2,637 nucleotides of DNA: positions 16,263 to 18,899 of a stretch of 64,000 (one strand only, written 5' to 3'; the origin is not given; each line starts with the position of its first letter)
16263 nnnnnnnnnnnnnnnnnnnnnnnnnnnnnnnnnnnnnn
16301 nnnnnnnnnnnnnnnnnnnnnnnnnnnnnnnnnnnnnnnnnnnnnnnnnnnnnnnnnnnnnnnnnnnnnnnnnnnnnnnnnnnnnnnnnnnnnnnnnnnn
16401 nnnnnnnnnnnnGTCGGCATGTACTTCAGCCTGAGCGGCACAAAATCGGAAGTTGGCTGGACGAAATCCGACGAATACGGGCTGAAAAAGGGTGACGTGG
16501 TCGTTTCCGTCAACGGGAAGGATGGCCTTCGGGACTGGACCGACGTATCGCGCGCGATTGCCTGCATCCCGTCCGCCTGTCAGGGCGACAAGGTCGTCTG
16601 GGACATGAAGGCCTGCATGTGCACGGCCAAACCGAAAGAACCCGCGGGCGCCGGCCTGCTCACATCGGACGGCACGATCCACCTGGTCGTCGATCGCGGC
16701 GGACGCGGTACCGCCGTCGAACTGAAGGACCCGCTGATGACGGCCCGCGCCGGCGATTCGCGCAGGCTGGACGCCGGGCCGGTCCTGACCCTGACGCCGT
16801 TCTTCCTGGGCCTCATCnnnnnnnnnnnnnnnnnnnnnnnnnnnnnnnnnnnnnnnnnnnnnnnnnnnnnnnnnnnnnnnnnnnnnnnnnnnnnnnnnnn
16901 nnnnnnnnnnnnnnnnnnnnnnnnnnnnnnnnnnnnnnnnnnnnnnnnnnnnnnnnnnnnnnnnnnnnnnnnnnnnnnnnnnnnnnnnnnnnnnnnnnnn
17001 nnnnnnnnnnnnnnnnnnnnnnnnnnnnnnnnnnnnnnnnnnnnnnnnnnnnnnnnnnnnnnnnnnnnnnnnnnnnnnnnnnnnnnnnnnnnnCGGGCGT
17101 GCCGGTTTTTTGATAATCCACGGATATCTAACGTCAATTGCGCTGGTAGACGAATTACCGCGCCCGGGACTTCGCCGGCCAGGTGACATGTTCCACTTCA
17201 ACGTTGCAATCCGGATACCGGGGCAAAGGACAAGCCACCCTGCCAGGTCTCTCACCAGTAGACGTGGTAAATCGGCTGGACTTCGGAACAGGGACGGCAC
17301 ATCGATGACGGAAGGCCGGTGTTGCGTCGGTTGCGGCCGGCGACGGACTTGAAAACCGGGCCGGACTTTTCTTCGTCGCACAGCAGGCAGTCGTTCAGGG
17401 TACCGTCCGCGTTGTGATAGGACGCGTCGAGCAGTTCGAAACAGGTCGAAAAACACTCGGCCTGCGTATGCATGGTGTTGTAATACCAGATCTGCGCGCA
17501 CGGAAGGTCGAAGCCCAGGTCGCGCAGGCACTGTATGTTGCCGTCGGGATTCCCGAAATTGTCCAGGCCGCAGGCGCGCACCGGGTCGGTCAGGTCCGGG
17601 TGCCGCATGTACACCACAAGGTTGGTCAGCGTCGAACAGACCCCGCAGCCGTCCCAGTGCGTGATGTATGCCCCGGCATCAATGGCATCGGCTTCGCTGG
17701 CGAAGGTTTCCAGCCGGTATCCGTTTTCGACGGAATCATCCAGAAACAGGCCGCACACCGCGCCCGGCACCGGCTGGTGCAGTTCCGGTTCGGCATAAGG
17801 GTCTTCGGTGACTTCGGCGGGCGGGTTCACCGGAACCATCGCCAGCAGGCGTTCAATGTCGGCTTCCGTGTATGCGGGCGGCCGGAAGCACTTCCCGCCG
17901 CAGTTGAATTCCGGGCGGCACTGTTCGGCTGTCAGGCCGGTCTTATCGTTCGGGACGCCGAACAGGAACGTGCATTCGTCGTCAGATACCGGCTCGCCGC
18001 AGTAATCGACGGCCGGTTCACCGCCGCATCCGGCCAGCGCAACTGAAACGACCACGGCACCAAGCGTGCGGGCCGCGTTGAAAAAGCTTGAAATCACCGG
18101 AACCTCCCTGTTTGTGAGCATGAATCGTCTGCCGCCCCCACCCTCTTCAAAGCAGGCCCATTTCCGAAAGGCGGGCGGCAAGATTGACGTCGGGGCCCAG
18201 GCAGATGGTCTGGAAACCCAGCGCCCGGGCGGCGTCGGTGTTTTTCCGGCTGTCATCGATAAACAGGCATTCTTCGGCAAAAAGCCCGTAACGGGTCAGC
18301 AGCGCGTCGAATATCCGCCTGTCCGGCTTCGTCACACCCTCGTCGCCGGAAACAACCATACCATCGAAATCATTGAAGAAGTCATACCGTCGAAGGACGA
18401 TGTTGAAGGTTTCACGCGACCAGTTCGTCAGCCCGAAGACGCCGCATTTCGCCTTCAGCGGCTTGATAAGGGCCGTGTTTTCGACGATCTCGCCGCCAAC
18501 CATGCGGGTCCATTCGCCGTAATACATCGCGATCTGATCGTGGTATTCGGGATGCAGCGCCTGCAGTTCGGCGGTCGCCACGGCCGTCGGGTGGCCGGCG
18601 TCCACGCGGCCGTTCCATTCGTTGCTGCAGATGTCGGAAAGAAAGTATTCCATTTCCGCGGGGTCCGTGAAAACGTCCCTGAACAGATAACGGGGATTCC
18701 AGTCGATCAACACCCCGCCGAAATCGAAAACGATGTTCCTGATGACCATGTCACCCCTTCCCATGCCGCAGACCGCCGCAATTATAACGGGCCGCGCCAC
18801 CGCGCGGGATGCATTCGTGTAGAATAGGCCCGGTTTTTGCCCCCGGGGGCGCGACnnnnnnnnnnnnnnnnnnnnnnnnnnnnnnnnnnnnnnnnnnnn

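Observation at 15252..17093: OPA-family MFS transporter with a PDZ-like, Cys-rich domain inserted before the last two helices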

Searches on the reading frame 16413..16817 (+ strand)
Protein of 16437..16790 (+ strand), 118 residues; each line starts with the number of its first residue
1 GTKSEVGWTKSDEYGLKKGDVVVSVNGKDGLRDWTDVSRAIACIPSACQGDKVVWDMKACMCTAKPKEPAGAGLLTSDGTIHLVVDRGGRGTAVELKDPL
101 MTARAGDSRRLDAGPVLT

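Call 5: search_protein_families(library=pfam, proteins=[window:16437-16790:+], max_evalue=1)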
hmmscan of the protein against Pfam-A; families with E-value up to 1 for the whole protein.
window:16437-16790:+ (118 aa): 4 families
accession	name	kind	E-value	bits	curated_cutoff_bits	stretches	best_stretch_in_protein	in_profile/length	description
PF17820.7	PDZ_6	-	7.9e-05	22.8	27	1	12-42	12-41/54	PDZ domain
PF18614.7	RNase_II_C_S1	-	0.0068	16.7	26.6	1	84-116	7-39/59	RNase II-type exonuclease C-terminal S1 domain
PF00595.29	PDZ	-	0.042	14.7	23.2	1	14-34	40-60/81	PDZ domain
PF13180.12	PDZ_2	-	0.13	13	27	1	12-38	26-51/80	PDZ domain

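Call 6: search_protein_families(library=ncbifam, proteins=[window:16437-16790:+], max_evalue=1)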
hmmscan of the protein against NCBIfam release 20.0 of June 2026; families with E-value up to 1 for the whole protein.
window:16437-16790:+ (118 aa): 5 families
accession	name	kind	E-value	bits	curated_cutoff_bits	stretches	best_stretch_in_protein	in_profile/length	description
NF041199.1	trx7_PDZ_seleno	equivalog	0.047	12.6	300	1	10-34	332-354/390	Trx7/PDZ domain-containing (seleno)protein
TIGR02037.1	degP_htrA_DO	subfamily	0.058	12.3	416.2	1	12-44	273-304/434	Do family serine endopeptidase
TIGR01713.1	typeII_sec_gspC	equivalog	0.086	12.4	101.6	1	13-45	206-237/259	type II secretion system protein GspC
TIGR00054.1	TIGR00054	equivalog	0.11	11.3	147.55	1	11-44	215-247/421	RIP metalloprotease RseP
NF041616.1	T2SS_C_SYNERG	exception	0.12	11.7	200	1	13-42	242-270/296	type II secretion system protein GspC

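Call 33: predict_structure(alignment_id=A3)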
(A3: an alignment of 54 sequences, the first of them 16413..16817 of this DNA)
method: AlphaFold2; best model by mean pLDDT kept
length: 135 residues; sequences in the alignment: 54
mean_pLDDT: 89.3   pTM: 0.79
mean pLDDT of the five models: 89.3, 88.8, 87.3, 86.7, 83.4
residues with pLDDT >= 90: 105; 70-90: 13; 50-70: 16; < 50: 1
segments of 3 or more residues with pLDDT < 50: none
pLDDT, mean of each block of 10 residues (from residue 1): 59 94 94 95 95 95 95 94 93 96 95 93 78 61
secondary structure, 60 per line:
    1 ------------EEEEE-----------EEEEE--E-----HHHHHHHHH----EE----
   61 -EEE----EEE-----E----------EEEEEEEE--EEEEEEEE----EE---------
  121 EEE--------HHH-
elements in order: E13-17 E29-33 H42-50 E62-64 E69-71 E88-95 E98-105 E121-123

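Call 37: fold_search(model_id=the predicted structure, library=pdb)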
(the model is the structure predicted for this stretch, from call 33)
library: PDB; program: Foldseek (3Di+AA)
matches with E <= 10: 383; with E <= 0.001: 2
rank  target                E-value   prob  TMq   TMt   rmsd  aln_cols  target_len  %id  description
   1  9a6w_A                4.9e-04  1.00  0.49  0.16   5.1       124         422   16  Integrative model of RASP-ECSA by crosslinking MS and deep learning (released 2024-09-18)
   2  7w6y                  6.2e-04  1.00  0.50  0.18   3.1       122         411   20  Crystal structure of Kangiella koreensis RseP orthologue in complex with batimastat in space group P1 (released 2022-09-07)
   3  6icc_A                1.3e-03  1.00  0.48  0.36   3.5       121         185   20  The NZ-1 Fab complexed with the PDZ tandem fragment of A. aeolicus S2P homolog with the PA12 tag inserted between the  (released 2019-02-13)
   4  3id3_A                2.0e-03  1.00  0.47  0.69   3.8       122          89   15  Crystal Structure of RseP PDZ2 I304A domain (released 2009-08-11)
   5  7w6z                  2.1e-03  1.00  0.48  0.17   5.2       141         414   19  Crystal structure of Kangiella koreensis RseP orthologue in complex with batimastat in space group P21 (released 2022-09-07)
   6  7w70_A                2.5e-03  1.00  0.49  0.74   3.4       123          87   18  Crystal structure of the PDZ-C domain fragment of Kangiella koreensis RseP orthologue (released 2022-09-07)
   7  3wkl                  4.0e-03  1.00  0.44  0.34   3.2       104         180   17  The periplasmic PDZ tandem fragment of the RseP homologue from Aquifex aeolicus (released 2013-12-18)
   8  3wkm_A                5.1e-03  1.00  0.46  0.36   4.0       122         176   21  The periplasmic PDZ tandem fragment of the RseP homologue from Aquifex aeolicus in complex with the Fab fragment (released 2013-12-18)
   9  4jj0_B                5.4e-03  1.00  0.34  0.26   4.3        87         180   18  Crystal structure of MamP (released 2013-10-09)
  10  3wkm_B                6.5e-03  1.00  0.46  0.36   3.6       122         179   21  The periplasmic PDZ tandem fragment of the RseP homologue from Aquifex aeolicus in complex with the Fab fragment (released 2013-12-18)
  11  7w6x                  8.2e-03  1.00  0.46  0.15   3.9       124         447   14  Crystal structure of E. coli RseP in complex with batimastat (released 2022-09-07)
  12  6akq                  8.7e-03  1.00  0.43  0.32   4.9       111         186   18  The PDZ tandem fragment of A. aeolicus S2P homolog with the PA12 tag inserted between the residues 263 and 267 (released 2019-02-13)
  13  3id2_A                9.3e-03  1.00  0.41  0.57   5.6       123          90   14  Crystal Structure of RseP PDZ2 domain (released 2009-08-11)
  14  9j82_A                1.1e-02  1.00  0.48  0.17   3.7       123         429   17  Cryo-EM structure of wild type Aquifex aeolicus RseP in complex with Fab (released 2025-03-05)
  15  4jj0_A                1.3e-02  1.00  0.36  0.27   2.0        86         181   17  Crystal structure of MamP (released 2013-10-09)
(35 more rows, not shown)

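Call 38: search_protein_representatives(alignment_id=A3)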
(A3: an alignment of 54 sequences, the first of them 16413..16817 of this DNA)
Query: 54 sequences, 133 profile positions. Proteins with E-value up to 0.001 (for the whole library): 99; up to 1e-10: 16; up to 1e-30: 6. The best 99 are listed.
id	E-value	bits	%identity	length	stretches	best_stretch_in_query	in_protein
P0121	1.5e-48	180.2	-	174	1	2-133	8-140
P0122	2.1e-43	163.6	-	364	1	2-133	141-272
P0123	2.2e-42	160.3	-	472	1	2-133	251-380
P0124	2.5e-36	140.7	-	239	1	1-132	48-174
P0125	2.5e-33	130.9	-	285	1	2-132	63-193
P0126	8.7e-32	126.0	-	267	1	1-133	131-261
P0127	4.1e-27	110.9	-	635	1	2-133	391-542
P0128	4.9e-22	94.4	-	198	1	1-92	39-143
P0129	7.6e-22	93.8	-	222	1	35-132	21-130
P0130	3.2e-20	88.6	-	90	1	32-103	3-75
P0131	3.4e-20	88.4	-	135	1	1-120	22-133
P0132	4.4e-19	84.9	-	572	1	1-121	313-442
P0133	8.7e-18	80.7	-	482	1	1-102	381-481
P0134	9.0e-14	67.7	-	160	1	2-72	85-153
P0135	1.0e-13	67.5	-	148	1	5-69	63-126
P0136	8.9e-12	61.2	-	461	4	11-50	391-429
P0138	3.3e-10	56.1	-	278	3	20-52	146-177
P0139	3.6e-10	56.0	-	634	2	8-78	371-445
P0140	1.9e-09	53.7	-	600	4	17-50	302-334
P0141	1.1e-08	51.2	-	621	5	20-51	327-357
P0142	1.9e-08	50.4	-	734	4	8-55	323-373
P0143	3.8e-08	49.5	-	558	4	7-53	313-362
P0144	1.7e-07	47.4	-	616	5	7-50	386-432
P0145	8.0e-07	45.2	-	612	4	11-54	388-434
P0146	1.1e-06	44.7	-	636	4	19-50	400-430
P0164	3.5e-05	39.9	-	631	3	1-36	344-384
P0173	6.7e-05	39.0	-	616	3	3-50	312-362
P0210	7.7e-04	35.5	-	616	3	20-50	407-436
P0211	7.9e-04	35.5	-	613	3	12-51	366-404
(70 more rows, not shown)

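Call 39: search_protein_families(library=pfam, proteins=[P0127, P0132, P0139, P0144, P0145, P0146, P0210, P0211, P0164, P0173], max_evalue=0.001)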
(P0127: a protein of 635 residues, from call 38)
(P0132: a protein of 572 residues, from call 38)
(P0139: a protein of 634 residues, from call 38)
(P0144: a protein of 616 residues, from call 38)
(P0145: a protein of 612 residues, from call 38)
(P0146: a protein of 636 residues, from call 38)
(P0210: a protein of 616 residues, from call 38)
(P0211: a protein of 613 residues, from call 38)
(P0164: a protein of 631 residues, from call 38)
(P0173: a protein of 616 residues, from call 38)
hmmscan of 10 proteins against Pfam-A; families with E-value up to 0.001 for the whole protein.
P0127 (635 aa): 1 family
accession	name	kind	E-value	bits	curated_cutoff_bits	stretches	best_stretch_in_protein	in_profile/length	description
PF07690.21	MFS_1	-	1.5e-21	77.1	33.4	1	23-347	2-290/347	Major Facilitator Superfamily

P0132 (572 aa): 1 family
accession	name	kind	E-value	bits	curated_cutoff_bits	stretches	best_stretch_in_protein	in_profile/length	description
PF07690.21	MFS_1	-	3.7e-07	29.8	33.4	1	57-318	39-291/347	Major Facilitator Superfamily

P0139 (634 aa): 1 family
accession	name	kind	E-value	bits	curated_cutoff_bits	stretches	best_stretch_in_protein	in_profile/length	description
PF07690.21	MFS_1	-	2.5e-16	60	33.4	1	2-363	2-344/347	Major Facilitator Superfamily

P0144 (616 aa): 6 families
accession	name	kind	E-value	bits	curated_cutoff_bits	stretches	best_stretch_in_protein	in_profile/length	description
PF02163.28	Peptidase_M50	-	2e-57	194.5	27.2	1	22-598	4-221/221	Peptidase family M50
PF17820.7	PDZ_6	-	9.7e-46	153.8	27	4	392-445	1-54/54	PDZ domain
PF13180.12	PDZ_2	-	6.6e-37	126.1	27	3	233-289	21-78/80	PDZ domain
PF00595.29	PDZ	-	6e-29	100.7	23.2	2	388-430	24-66/81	PDZ domain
PF14685.13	PDZ_Tricorn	-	1.8e-18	66.8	25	2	222-285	16-82/88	Tricorn protease PDZ domain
PF21558.3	Pept_S41_N_bact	-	1.7e-13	50.7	27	1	315-369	11-60/87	Bacteroidetes, Peptidase, S41 family, N-terminal domain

P0145 (612 aa): 7 families
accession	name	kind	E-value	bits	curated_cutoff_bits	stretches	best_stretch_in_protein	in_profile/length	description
PF02163.28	Peptidase_M50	-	3.1e-64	216.8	27.2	1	7-601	1-221/221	Peptidase family M50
PF17820.7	PDZ_6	-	3.3e-30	104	27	3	147-195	4-52/54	PDZ domain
PF00595.29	PDZ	-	6.8e-24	84.5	23.2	2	146-194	30-79/81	PDZ domain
PF13180.12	PDZ_2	-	3.3e-20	72.6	27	2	390-449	15-75/80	PDZ domain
PF21558.3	Pept_S41_N_bact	-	5e-13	49.2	27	1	149-179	10-40/87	Bacteroidetes, Peptidase, S41 family, N-terminal domain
PF14685.13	PDZ_Tricorn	-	2.2e-12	47.2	25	0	140-196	19-77/88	Tricorn protease PDZ domain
PF04495.20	GRASP55_65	-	0.00016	22.4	27.7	0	146-194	48-97/138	GRASP55/65 PDZ-like domain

P0146 (636 aa): 6 families
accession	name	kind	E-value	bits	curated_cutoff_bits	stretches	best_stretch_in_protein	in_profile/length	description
PF02163.28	Peptidase_M50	-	9.3e-52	176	27.2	1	14-593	3-220/221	Peptidase family M50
PF17820.7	PDZ_6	-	7.3e-36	122.1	27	4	305-356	1-52/54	PDZ domain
PF13180.12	PDZ_2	-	5e-30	104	27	3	394-454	19-78/80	PDZ domain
PF00595.29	PDZ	-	1.2e-26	93.3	23.2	3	302-355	25-77/81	PDZ domain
PF21558.3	Pept_S41_N_bact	-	1.5e-17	63.7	27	0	152-176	15-39/87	Bacteroidetes, Peptidase, S41 family, N-terminal domain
PF14685.13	PDZ_Tricorn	-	3e-07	30.8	25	0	311-362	29-82/88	Tricorn protease PDZ domain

P0210 (616 aa): 7 families
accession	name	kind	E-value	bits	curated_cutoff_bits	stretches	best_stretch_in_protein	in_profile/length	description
PF02163.28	Peptidase_M50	-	6.5e-58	196.1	27.2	1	23-603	2-221/221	Peptidase family M50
PF17820.7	PDZ_6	-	8.4e-40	134.8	27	3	142-194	3-54/54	PDZ domain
PF13180.12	PDZ_2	-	5.3e-30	104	27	3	144-199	19-74/80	PDZ domain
PF00595.29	PDZ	-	5.3e-22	78.4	23.2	2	400-431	32-63/81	PDZ domain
PF14685.13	PDZ_Tricorn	-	9.5e-13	48.4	25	0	147-202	30-86/88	Tricorn protease PDZ domain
PF21558.3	Pept_S41_N_bact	-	9.4e-11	41.9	27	0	406-432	15-41/87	Bacteroidetes, Peptidase, S41 family, N-terminal domain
PF19805.5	DUF6288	-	0.00087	19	26.3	0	400-457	8-73/402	Family of unknown function (DUF6288)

P0211 (613 aa): 7 families
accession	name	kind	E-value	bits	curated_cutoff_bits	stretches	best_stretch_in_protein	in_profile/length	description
PF13180.12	PDZ_2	-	1.7e-37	128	27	3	106-183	12-79/80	PDZ domain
PF00595.29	PDZ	-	2.1e-25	89.3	23.2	3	93-169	8-78/81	PDZ domain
PF17820.7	PDZ_6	-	2.2e-23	82.2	27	3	119-168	1-49/54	PDZ domain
PF18962.6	Por_Secre_tail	-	3.7e-16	59.6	27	1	536-611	1-74/75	Secretion system C-terminal sorting domain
PF14685.13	PDZ_Tricorn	-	4.6e-08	33.4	25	0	133-176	39-81/88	Tricorn protease PDZ domain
PF21558.3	Pept_S41_N_bact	-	4.3e-07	30.2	27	0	370-396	12-38/87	Bacteroidetes, Peptidase, S41 family, N-terminal domain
PF11589.14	DUF3244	-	1e-05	25.8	25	0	547-606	33-90/96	Domain of unknown function (DUF3244)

P0164 (631 aa): 5 families
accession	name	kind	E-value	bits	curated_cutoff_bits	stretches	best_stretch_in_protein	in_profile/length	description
PF07690.21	MFS_1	-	7.7e-22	78.1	33.4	1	33-349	2-291/347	Major Facilitator Superfamily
PF13180.12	PDZ_2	-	8.6e-08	32.8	27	0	365-396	23-54/80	PDZ domain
PF00595.29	PDZ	-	1.1e-07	32.5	23.2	0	363-396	35-67/81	PDZ domain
PF17820.7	PDZ_6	-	1.8e-05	24.8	27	0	456-498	11-54/54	PDZ domain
PF03137.26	OATP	-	0.00042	19.2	25.8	1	195-335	213-369/545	Organic Anion Transporter Polypeptide (OATP) family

P0173 (616 aa): 6 families
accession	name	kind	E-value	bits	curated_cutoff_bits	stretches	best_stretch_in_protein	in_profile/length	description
PF02163.28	Peptidase_M50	-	4.3e-59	200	27.2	1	15-601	2-220/221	Peptidase family M50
PF13180.12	PDZ_2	-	1.1e-26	93.3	27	3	310-363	3-56/80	PDZ domain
PF17820.7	PDZ_6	-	3.6e-26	91.1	27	2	324-374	3-54/54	PDZ domain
PF00595.29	PDZ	-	2.7e-22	79.4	23.2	2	322-373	28-81/81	PDZ domain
PF21558.3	Pept_S41_N_bact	-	1.8e-10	41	27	1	334-357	17-40/87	Bacteroidetes, Peptidase, S41 family, N-terminal domain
PF14685.13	PDZ_Tricorn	-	5.1e-07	30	25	0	332-379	33-83/88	Tricorn protease PDZ domain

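Call 65: search_protein_families(library=pfam, proteins=[P0136, P0138, P0140, P0141, P0142, P0143], max_evalue=0.001)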
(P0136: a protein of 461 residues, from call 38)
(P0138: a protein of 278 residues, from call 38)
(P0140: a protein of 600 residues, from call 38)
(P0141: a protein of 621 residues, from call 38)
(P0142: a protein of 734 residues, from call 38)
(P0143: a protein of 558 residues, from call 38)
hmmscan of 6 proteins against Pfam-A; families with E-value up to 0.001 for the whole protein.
P0136 (461 aa): 8 families
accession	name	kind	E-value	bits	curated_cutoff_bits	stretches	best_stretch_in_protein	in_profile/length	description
PF17820.7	PDZ_6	-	1.3e-50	169.4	27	4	233-278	9-54/54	PDZ domain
PF13180.12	PDZ_2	-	1.2e-39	134.8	27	4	232-286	22-77/80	PDZ domain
PF02163.28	Peptidase_M50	-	1.6e-34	119.7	27.2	1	21-187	3-106/221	Peptidase family M50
PF00595.29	PDZ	-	7.7e-34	116.4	23.2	3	367-424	14-63/81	PDZ domain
PF21558.3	Pept_S41_N_bact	-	1.3e-17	63.9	27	2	235-261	15-41/87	Bacteroidetes, Peptidase, S41 family, N-terminal domain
PF14685.13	PDZ_Tricorn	-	1.8e-15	57.1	25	1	219-280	15-80/88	Tricorn protease PDZ domain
PF17816.7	PDZ_4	-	6.2e-05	23.7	23.1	0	239-259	30-50/114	PDZ domain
PF19805.5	DUF6288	-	0.00025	20.8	26.3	0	388-422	3-36/402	Family of unknown function (DUF6288)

P0138 (278 aa): 7 families
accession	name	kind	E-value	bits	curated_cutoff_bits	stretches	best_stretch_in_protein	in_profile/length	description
PF00595.29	PDZ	-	3e-21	76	23.2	2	216-265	26-76/81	PDZ domain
PF17820.7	PDZ_6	-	1.6e-20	73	27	3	136-177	2-43/54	PDZ domain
PF13180.12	PDZ_2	-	1.2e-15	58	27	2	137-195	17-76/80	PDZ domain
PF21558.3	Pept_S41_N_bact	-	8e-09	35.7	27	0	143-170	13-40/87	Bacteroidetes, Peptidase, S41 family, N-terminal domain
PF02163.28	Peptidase_M50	-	5.8e-06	26.2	27.2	1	5-168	69-106/221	Peptidase family M50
PF14685.13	PDZ_Tricorn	-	4.2e-05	23.9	25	0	148-190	36-80/88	Tricorn protease PDZ domain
PF17816.7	PDZ_4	-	9.2e-05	23.1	23.1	0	147-183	28-61/114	PDZ domain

P0140 (600 aa): 9 families
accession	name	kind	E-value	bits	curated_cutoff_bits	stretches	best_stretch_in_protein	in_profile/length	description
PF02163.28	Peptidase_M50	-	3.8e-59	200.1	27.2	1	12-583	2-220/221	Peptidase family M50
PF17820.7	PDZ_6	-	1.3e-47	159.8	27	4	295-347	2-54/54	PDZ domain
PF13180.12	PDZ_2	-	2.6e-39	133.8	27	4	289-356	10-78/80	PDZ domain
PF00595.29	PDZ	-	6e-37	126.3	23.2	3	285-345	16-80/81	PDZ domain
PF21558.3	Pept_S41_N_bact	-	1.4e-14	54.2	27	1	223-249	15-41/87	Bacteroidetes, Peptidase, S41 family, N-terminal domain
PF14685.13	PDZ_Tricorn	-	2.6e-13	50.2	25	1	300-351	29-83/88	Tricorn protease PDZ domain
PF04495.20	GRASP55_65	-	3.6e-10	40.7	27.7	0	295-371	47-125/138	GRASP55/65 PDZ-like domain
PF17815.7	PDZ_3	-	0.00027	21.2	22.8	0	314-350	81-117/145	PDZ domain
PF19805.5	DUF6288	-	0.00077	19.2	26.3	0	293-327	3-36/402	Family of unknown function (DUF6288)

P0141 (621 aa): 6 families
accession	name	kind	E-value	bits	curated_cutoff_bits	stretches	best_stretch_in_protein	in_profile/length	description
PF02163.28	Peptidase_M50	-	2.8e-60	203.9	27.2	1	13-604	3-220/221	Peptidase family M50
PF17820.7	PDZ_6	-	5.6e-40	135.3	27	4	129-182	2-54/54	PDZ domain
PF13180.12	PDZ_2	-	2.5e-33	114.7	27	4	135-190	22-77/80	PDZ domain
PF00595.29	PDZ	-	2.8e-27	95.3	23.2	3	245-275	37-67/81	PDZ domain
PF14685.13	PDZ_Tricorn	-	7.6e-15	55.1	25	1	237-292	24-81/88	Tricorn protease PDZ domain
PF21558.3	Pept_S41_N_bact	-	1.4e-13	50.9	27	0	246-270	15-39/87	Bacteroidetes, Peptidase, S41 family, N-terminal domain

P0142 (734 aa): 8 families
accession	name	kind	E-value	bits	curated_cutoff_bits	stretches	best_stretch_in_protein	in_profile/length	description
PF02163.28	Peptidase_M50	-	6.9e-68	228.7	27.2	1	21-715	2-220/221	Peptidase family M50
PF17820.7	PDZ_6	-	9e-51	169.9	27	5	500-540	1-41/54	PDZ domain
PF13180.12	PDZ_2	-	6.9e-38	129.2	27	3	228-304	3-79/80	PDZ domain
PF00595.29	PDZ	-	1.2e-37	128.5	23.2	5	411-446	25-60/81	PDZ domain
PF14685.13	PDZ_Tricorn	-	5.6e-13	49.1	25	0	512-559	35-87/88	Tricorn protease PDZ domain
PF19805.5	DUF6288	-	1.6e-11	44.5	26.3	0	240-278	3-40/402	Family of unknown function (DUF6288)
PF21558.3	Pept_S41_N_bact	-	5.6e-08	33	27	0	341-364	18-41/87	Bacteroidetes, Peptidase, S41 family, N-terminal domain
PF15119.11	APOC4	-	0.00053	20.6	27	0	358-396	15-49/94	Apolipoprotein C4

P0143 (558 aa): 6 families
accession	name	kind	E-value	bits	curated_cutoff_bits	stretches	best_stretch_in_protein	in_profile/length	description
PF02163.28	Peptidase_M50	-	3.9e-61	206.6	27.2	1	10-542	2-220/221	Peptidase family M50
PF17820.7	PDZ_6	-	7.1e-30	103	27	3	320-359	2-41/54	PDZ domain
PF13180.12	PDZ_2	-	5.3e-23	81.5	27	3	317-382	13-73/80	PDZ domain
PF00595.29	PDZ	-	4.1e-21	75.6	23.2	2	317-353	26-62/81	PDZ domain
PF21558.3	Pept_S41_N_bact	-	1.9e-15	57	27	0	329-354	15-40/87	Bacteroidetes, Peptidase, S41 family, N-terminal domain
PF14685.13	PDZ_Tricorn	-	3.9e-11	43.2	25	0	145-188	38-81/88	Tricorn protease PDZ domain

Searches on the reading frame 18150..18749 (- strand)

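Call 45: search_protein_families(library=ncbifam, proteins=[window:18150-18749:-], max_evalue=0.01)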
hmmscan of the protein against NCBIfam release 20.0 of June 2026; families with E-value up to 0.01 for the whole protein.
window:18150-18749:- (200 aa): 20 families
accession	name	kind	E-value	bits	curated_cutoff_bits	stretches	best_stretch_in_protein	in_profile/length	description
TIGR01509.1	HAD-SF-IA-v3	subfamily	1.2e-16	61.3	29.4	1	121-183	93-153/154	HAD-IA family hydrolase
TIGR02247.1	HAD-1A3-hyp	subfamily_domain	1.3e-15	57.7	125.4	1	3-183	2-194/211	epoxide hydrolase N-terminal domain-like phosphatase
TIGR02252.1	DREG-2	subfamily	4.3e-10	39.7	155.2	1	108-182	128-202/203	HAD hydrolase, REG-2-like, family IA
TIGR01993.1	Pyr-5-nucltdase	equivalog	6.5e-10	39.1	142.9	1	92-183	90-182/183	pyrimidine 5'-nucleotidase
TIGR02254.1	YjjG_YfnB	equivalog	1e-09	38.2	159.9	1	92-189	103-201/223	YjjG family noncanonical pyrimidine nucleotidase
TIGR02253.1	CTE7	subfamily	1.2e-08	35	169.75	1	96-184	104-194/221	TIGR02253 family HAD-type hydrolase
NF006991.0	PRK09456.1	equivalog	5.6e-08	32.7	295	1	129-184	129-184/199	glucose-1-phosphatase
TIGR01428.1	HAD_type_II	equivalog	1.5e-07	31.7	125.4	1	88-182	93-188/197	haloacid dehalogenase type II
NF009695.0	PRK13222.1-2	equivalog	1.9e-07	30.8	225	1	107-185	116-194/226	phosphoglycolate phosphatase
NF009697.0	PRK13222.1-4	equivalog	7.4e-06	25.4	327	1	119-184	128-193/232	phosphoglycolate phosphatase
NF011564.0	PRK14988.1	equivalog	8.6e-06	25.6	189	1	107-185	115-192/225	GMP/IMP nucleotidase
TIGR01549.1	HAD-SF-IA-v1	subfamily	1.9e-05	25.1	23.3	1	106-178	81-149/149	HAD-IA family hydrolase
NF006976.0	PRK09449.1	equivalog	2.3e-05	24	183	1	92-166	101-176/225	pyrimidine 5'-nucleotidase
TIGR01990.1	bPGM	equivalog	8.7e-05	22.6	189.4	1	93-185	96-187/187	beta-phosphoglucomutase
TIGR01449.2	PGP_bact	equivalog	0.00011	21.8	180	1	60-183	63-183/213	phosphoglycolate phosphatase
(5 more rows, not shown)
